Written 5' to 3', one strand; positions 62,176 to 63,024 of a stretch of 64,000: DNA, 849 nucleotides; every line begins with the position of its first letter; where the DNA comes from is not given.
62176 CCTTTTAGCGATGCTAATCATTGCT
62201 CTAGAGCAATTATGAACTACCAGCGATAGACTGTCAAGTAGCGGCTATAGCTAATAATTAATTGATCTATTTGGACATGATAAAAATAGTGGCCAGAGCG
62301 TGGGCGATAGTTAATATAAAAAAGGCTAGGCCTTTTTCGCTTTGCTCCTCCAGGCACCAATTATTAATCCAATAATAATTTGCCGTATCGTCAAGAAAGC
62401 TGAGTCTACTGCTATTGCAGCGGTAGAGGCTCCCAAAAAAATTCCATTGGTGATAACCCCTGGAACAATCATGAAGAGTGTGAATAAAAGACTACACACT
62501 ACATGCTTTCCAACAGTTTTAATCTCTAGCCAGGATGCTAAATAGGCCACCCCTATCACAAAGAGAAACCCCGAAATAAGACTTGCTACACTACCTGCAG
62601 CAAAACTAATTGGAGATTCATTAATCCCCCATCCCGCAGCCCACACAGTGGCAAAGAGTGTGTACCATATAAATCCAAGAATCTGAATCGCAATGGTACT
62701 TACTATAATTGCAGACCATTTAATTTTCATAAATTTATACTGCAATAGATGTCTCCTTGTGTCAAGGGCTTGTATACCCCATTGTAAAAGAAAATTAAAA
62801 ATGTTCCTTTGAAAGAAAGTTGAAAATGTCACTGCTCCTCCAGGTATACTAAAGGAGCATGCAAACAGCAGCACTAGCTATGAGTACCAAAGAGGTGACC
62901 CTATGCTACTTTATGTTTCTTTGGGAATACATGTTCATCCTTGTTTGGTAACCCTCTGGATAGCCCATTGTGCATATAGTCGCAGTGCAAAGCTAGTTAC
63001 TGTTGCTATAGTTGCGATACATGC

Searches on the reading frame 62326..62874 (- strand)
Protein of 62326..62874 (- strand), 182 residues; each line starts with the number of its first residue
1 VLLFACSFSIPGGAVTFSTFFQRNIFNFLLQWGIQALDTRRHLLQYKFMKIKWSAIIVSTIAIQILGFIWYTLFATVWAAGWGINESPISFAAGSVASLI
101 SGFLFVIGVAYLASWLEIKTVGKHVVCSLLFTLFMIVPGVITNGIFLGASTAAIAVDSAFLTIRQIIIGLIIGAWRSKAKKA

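Call 70: search_protein_families(library=pfam, proteins=[window:62326-62874:-], max_evalue=0.001)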
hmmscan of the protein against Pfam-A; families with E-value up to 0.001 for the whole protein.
window:62326-62874:- (182 aa): 1 family
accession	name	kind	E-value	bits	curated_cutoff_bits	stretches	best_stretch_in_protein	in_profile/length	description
PF08570.15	DUF1761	-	5.5e-11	43.2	31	1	54-173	1-123/123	Protein of unknown function (DUF1761)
